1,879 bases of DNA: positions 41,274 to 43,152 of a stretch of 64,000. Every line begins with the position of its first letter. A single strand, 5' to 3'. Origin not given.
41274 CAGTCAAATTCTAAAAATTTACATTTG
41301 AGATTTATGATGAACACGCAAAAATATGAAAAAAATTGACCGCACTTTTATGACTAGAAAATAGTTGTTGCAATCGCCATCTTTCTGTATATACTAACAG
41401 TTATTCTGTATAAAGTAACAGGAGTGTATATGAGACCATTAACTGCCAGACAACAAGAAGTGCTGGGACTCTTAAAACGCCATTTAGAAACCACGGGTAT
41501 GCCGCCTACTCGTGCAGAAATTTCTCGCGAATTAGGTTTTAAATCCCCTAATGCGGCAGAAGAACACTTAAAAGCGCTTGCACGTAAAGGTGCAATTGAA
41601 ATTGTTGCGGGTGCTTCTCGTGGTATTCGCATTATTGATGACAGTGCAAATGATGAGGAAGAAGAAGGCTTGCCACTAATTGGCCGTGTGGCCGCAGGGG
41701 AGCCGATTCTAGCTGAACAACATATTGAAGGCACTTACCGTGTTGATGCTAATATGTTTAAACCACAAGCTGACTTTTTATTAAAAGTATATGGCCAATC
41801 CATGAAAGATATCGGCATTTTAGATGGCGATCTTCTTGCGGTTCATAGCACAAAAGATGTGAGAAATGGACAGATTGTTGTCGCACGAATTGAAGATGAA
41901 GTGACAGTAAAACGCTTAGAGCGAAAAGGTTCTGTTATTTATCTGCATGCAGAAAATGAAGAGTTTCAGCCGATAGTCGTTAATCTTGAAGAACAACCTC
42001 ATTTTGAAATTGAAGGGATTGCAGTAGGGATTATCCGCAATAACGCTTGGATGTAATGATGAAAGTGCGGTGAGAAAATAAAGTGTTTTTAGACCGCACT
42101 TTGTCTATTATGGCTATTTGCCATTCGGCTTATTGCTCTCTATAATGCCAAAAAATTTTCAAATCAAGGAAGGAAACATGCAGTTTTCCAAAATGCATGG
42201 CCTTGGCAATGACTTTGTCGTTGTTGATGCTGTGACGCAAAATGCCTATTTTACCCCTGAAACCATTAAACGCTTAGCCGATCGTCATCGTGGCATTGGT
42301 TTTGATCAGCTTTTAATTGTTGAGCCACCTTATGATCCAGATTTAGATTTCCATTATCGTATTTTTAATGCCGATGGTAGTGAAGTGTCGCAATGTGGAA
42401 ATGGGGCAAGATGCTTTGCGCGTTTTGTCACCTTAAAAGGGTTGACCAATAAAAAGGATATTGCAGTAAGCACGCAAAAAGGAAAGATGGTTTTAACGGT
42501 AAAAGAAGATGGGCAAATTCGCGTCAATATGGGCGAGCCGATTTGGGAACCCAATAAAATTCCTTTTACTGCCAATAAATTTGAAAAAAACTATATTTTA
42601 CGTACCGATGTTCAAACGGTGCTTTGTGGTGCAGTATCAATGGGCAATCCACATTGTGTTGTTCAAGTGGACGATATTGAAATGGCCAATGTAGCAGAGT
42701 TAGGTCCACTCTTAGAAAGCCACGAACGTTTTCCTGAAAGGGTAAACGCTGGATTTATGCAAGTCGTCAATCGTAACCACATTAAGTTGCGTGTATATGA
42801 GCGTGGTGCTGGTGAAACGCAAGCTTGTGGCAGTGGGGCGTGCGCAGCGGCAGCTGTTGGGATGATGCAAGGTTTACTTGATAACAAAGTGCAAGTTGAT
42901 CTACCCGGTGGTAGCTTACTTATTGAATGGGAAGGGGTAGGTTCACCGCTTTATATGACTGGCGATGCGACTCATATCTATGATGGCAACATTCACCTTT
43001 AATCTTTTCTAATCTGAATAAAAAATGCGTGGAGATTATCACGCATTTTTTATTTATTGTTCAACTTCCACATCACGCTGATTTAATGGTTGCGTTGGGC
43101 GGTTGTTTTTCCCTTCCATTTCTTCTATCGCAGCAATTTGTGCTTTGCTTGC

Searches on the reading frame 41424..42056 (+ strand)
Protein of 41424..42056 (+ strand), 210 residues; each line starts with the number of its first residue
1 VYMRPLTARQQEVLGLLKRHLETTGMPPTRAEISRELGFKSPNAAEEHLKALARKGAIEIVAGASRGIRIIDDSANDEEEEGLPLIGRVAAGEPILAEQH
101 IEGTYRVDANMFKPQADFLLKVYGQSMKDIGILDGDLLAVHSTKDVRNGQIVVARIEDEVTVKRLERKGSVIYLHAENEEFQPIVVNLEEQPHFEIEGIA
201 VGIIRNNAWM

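Call 3: search_protein_families(library=pfam, proteins=[window:41424-42056:+])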
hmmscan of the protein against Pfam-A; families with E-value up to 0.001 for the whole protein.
window:41424-42056:+ (210 aa): 2 families
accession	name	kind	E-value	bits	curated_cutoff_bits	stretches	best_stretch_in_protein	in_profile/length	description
PF00717.28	Peptidase_S24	-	1.5e-35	121.8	23.3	1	84-201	1-116/116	Peptidase S24-like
PF01726.22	LexA_DNA_bind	-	4.3e-30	103.7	23.7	1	3-67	1-65/65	LexA DNA binding domain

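Call 4: search_protein_families(library=ncbifam, proteins=[window:41424-42056:+])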
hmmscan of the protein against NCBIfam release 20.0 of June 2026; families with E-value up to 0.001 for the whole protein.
window:41424-42056:+ (210 aa): 3 families
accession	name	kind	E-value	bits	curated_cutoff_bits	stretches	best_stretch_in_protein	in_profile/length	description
TIGR00498.1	lexA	equivalog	5.7e-85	284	110.95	1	3-207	1-202/203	transcriptional repressor LexA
NF007621.2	PRK10276.1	subfamily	9.4e-23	80.4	110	1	91-204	2-114/115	translesion error-prone DNA polymerase V autoproteolytic subunit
NF051876.1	transXXX_HumD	equivalog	4e-06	26.8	120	1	99-204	9-115/129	HumD family translesion DNA polymerase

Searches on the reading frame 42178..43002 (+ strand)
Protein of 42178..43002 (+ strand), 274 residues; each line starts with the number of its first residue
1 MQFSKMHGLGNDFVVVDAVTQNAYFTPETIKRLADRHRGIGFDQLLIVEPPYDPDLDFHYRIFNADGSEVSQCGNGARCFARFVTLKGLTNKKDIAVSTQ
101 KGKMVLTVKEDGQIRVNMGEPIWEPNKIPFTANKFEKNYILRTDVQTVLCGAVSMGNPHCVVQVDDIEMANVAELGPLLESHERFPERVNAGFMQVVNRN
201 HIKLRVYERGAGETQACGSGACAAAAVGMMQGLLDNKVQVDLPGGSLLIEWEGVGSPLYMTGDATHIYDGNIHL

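Call 3: search_protein_families(library=pfam, proteins=[window:42178-43002:+])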
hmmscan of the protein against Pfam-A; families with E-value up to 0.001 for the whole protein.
window:42178-43002:+ (274 aa): 2 families
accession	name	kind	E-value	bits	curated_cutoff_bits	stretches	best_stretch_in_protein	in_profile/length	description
PF01678.24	DAP_epimerase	-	1.6e-76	254.6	34.7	2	152-266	2-120/121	Diaminopimelate epimerase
PF02567.21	PhzC-PhzF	-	3.9e-06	27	27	1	50-227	45-227/281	Phenazine biosynthesis-like protein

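Call 4: search_protein_families(library=ncbifam, proteins=[window:42178-43002:+])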
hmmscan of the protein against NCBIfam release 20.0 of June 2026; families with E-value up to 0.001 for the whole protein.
window:42178-43002:+ (274 aa): 2 families
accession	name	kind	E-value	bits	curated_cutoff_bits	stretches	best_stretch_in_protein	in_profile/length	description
TIGR00652.1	DapF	equivalog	3e-105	351.5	114.65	1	1-273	1-269/270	diaminopimelate epimerase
NF038284.1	bifunc_DapF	exception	4.9e-29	101.4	350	1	8-241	17-232/254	bifunctional diaminopimelate epimerase/glutamate racemase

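Call 10: find_related_loci(query=window:42178-43002:+, collection=genome_contigs, flank=6000)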
Query window:42178-43002:+ (274 aa) in genome_contigs; peptide patterns used: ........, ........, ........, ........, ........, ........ (x = any residue, [..] = any of these).
600 stretches matched a pattern (row limit reached: there are more); 588 encode a relative of the query (tblastn E <= 1e-3); the best 80 are kept; 80 distinct loci.
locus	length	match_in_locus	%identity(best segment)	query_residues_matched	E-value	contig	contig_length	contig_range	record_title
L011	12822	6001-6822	100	1-274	0e+0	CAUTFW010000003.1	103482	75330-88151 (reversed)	MAG TPA_asm: Haemophilus parainfluenzae isolate SRR17301056_bin.12_MetaWRAP_v1.3_MAG genome assembly, contig: ERZ1420951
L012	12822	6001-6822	99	1-274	0e+0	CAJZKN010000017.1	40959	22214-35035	MAG TPA_asm: Haemophilus parainfluenzae isolate ERR2764919_bin.2_metaWRAP_v1.1_MAG genome assembly, contig: ERZ1674051.4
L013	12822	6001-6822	99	1-274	0e+0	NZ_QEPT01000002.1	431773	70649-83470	Haemophilus parainfluenzae strain C2006002596 C2006002596_S9_ctg_1064, whole genome shotgun sequence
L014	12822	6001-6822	99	1-274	0e+0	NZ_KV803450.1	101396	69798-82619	Haemophilus sp. HMSC066D03 Scaffold183, whole genome shotgun sequence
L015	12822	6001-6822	99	1-274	0e+0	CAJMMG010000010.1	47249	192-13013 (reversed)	TPA_asm: uncultured bacterium isolate ERR1600749-bin.20 genome assembly, contig: NODE_381_length_47249_cov_576.847756, w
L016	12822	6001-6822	99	1-274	0e+0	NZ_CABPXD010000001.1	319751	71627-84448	MAG: uncultured Haemophilus sp. isolate MGYG-HGUT-00317, whole genome shotgun sequence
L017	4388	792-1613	99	1-274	0e+0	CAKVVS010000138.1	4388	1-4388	MAG: Haemophilus parainfluenzae isolate MTG228_bin.47.fa genome assembly, contig: NODE_138_length_4388_cov_1.753421, who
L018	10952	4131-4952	99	1-274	0e+0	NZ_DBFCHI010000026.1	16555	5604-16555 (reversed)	MAG: Haemophilus sp. isolate MAG5558 k119_17121, whole genome shotgun sequence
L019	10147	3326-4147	98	1-274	0e+0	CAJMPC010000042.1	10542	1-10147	TPA_asm: uncultured bacterium isolate SRR413594-bin.6 genome assembly, contig: NODE_1238_length_10542_cov_2.334891, whol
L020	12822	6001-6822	98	1-274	0e+0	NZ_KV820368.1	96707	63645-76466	Haemophilus sp. HMSC068C11 Scaffold97, whole genome shotgun sequence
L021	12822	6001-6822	88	1-274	7e-171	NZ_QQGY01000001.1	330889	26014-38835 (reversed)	Haemophilus haemolyticus strain M19079 M19079_HUY4190A121_cleaned_ctg_3577, whole genome shotgun sequence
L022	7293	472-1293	88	1-274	1e-169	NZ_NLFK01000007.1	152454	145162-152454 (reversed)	Actinobacillus seminis strain ATCC 15768 Aseminis45422contigNo7, whole genome shotgun sequence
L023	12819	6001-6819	86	1-273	3e-169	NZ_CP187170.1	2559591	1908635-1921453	Pasteurella sp. PK-2025 strain 22685_RT1B chromosome, complete genome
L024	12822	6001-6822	88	1-274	8e-169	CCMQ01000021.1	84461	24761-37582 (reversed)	Necropsobacter rosorum genome assembly Necropsobacter rosorum, contig contig00021, whole genome shotgun sequence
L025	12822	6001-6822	86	1-274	4e-167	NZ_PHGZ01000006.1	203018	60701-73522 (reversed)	Caviibacterium pharyngocola strain 7.3 contig_6, whole genome shotgun sequence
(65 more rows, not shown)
